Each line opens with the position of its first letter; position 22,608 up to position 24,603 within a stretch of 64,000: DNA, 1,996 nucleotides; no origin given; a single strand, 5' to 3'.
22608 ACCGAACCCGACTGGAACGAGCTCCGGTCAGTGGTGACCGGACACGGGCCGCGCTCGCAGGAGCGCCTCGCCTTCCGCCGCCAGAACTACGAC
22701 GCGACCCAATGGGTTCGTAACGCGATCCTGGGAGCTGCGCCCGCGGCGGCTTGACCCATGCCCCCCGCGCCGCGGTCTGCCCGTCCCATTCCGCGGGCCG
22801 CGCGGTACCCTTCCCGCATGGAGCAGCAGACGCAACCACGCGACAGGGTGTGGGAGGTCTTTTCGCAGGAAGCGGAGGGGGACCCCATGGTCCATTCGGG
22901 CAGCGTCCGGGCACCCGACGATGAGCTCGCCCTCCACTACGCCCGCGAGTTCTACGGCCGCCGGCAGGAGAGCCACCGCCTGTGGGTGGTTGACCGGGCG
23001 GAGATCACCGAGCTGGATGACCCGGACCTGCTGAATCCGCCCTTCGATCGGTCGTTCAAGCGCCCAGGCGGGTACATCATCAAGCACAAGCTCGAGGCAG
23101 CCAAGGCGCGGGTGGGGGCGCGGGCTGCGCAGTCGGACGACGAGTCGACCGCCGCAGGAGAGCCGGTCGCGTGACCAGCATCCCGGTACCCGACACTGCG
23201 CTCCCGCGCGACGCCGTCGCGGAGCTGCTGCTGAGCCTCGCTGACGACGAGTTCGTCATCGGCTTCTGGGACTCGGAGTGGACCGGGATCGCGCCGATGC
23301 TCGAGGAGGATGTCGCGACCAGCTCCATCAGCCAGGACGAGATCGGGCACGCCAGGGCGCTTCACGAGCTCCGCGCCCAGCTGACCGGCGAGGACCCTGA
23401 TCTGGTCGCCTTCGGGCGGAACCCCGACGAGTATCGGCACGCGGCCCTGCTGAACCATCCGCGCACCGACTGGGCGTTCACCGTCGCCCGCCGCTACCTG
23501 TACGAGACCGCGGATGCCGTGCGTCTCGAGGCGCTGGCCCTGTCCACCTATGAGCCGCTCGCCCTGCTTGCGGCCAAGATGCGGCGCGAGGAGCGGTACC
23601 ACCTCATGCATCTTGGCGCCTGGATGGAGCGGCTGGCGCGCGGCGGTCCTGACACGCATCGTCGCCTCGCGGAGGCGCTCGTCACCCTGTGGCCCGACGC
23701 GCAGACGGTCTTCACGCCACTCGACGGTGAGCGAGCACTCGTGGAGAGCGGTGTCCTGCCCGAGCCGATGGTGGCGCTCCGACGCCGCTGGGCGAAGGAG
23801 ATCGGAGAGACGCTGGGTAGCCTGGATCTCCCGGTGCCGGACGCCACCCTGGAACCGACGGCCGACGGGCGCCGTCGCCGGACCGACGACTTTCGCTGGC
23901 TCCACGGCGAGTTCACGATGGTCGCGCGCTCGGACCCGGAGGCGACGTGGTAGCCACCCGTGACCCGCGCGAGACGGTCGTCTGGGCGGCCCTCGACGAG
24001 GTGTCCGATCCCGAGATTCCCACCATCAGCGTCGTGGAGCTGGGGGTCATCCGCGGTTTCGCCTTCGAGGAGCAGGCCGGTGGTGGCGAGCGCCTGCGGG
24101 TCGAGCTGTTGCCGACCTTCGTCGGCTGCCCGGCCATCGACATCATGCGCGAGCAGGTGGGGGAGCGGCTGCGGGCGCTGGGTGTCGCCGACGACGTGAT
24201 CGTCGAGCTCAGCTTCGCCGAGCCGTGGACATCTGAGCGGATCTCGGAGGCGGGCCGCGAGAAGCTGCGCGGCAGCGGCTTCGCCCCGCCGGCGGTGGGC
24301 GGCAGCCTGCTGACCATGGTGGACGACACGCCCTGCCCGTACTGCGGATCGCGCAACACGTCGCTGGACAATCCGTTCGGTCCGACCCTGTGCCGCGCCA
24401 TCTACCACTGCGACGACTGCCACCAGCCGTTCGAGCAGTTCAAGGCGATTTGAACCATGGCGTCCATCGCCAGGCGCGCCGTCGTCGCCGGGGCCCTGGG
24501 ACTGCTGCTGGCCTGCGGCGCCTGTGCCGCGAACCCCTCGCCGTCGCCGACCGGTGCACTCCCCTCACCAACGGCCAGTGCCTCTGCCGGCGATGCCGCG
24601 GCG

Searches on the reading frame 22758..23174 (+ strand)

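Call 3: search_protein_families(library=pfam, proteins=[window:22758-23174:+], max_evalue=0.01)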
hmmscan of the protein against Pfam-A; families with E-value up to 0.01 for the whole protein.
window:22758-23174:+ (138 aa): 1 family
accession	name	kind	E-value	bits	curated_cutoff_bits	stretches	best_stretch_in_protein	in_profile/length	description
PF06243.16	PaaB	-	1.5e-19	70.5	27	1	31-108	4-84/89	Phenylacetic acid degradation B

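Call 4: search_protein_families(library=ncbifam, proteins=[window:22758-23174:+], max_evalue=0.01)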
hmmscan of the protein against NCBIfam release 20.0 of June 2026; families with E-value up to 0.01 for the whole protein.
window:22758-23174:+ (138 aa): 3 families
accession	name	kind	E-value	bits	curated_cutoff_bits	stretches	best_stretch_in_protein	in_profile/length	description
TIGR02157.1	PA_CoA_Oxy2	equivalog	8.6e-17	61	85.45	1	31-111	3-86/90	1,2-phenylacetyl-CoA epoxidase subunit PaaB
NF041867.1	paab_haloarch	equivalog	9.5e-17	61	150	1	31-102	2-74/100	1,2-phenylacetyl-CoA epoxidase subunit PaaB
TIGR04031.1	Htur_1727_fam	subfamily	1.2e-09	38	57.2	1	24-82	9-65/71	Htur_1727 family rSAM-partnered candidate RiPP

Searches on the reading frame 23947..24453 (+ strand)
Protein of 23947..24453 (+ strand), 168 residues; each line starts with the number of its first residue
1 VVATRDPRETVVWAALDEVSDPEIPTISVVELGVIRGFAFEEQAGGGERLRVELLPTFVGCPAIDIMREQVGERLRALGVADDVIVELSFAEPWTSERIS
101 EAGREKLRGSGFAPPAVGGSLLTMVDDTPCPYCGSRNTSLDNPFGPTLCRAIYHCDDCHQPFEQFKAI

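Call 3: search_protein_families(library=pfam, proteins=[window:23947-24453:+], max_evalue=0.01)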
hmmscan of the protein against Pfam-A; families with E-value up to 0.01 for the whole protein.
window:23947-24453:+ (168 aa): 3 families
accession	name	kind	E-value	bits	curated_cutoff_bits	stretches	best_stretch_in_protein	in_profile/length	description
PF23451.1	Zn_ribbon_PaaD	-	2.4e-21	75.5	27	1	126-166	13-53/53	PaaD zinc beta ribbon domain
PF01883.24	FeS_assembly_P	-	1.8e-11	44.6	23.5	1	10-87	2-72/73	Iron-sulfur cluster assembly protein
PF09723.15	Zn_ribbon_8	-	0.0004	20.8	34.4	0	153-166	6-19/41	Zinc ribbon domain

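Call 4: search_protein_families(library=ncbifam, proteins=[window:23947-24453:+], max_evalue=0.01)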
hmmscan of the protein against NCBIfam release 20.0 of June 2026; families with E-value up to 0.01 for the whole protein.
window:23947-24453:+ (168 aa): 7 families
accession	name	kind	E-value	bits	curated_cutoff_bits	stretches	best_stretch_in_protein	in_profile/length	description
TIGR02159.1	PA_CoA_Oxy4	equivalog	2.6e-44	151.1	108.15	1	19-168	1-146/146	1,2-phenylacetyl-CoA epoxidase subunit PaaD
NF041868.1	paad_haloarch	equivalog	9e-19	67.8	180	1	9-111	28-124/127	1,2-phenylacetyl-CoA epoxidase subunit PaaD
NF041869.1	paae_haloarch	equivalog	2.2e-16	59.8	100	1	127-166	17-56/56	1,2-phenylacetyl-CoA epoxidase subunit PaaE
TIGR03406.1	FeS_long_SufT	hypoth_equivalog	2.8e-14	53.3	202.6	1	7-104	73-169/174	putative Fe-S cluster assembly protein SufT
TIGR02945.1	SUF_assoc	equivalog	9.8e-12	45.1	143.4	1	11-106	5-95/99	SUF system Fe-S cluster assembly protein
TIGR03655.1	anti_R_Lar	subfamily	0.0068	16.7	39.6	0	129-159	3-35/55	Lar family restriction alleviation protein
NF001607.0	PRK00398.1-4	equivalog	0.0086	15.8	89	0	123-136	24-37/53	DNA-directed RNA polymerase subunit P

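Call 67: find_related_loci(query=window:23947-24453:+, collection=metagenome_contigs, flank=4000)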
Query window:23947-24453:+ (168 aa) in metagenome_contigs; peptide patterns used: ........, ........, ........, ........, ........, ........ (x = any residue, [..] = any of these).
198 stretches matched a pattern; 67 encode a relative of the query (tblastn E <= 1e-3); 67 distinct loci.
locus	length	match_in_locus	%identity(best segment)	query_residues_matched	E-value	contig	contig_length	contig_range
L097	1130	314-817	94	1-168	3e-113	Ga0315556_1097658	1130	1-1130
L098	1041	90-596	83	1-166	4e-102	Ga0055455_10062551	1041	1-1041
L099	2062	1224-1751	81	1-168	1e-97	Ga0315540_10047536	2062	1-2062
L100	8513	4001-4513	71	4-168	7e-79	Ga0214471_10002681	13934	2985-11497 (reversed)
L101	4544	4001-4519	70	2-168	1e-78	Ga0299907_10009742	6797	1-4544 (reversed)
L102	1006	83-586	73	6-168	2e-83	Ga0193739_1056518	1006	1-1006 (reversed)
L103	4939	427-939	70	4-168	5e-77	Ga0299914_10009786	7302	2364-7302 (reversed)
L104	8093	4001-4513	70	4-168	1e-76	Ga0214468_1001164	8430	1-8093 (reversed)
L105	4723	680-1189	69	5-168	3e-76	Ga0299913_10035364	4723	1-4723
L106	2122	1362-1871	70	5-168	2e-78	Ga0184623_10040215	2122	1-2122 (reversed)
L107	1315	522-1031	69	5-168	2e-81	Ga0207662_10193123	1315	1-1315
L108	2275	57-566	69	5-168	7e-77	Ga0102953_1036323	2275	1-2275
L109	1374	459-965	71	5-168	2e-79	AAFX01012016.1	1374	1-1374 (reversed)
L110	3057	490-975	61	8-168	2e-62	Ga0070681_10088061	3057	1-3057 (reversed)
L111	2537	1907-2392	61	8-168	7e-63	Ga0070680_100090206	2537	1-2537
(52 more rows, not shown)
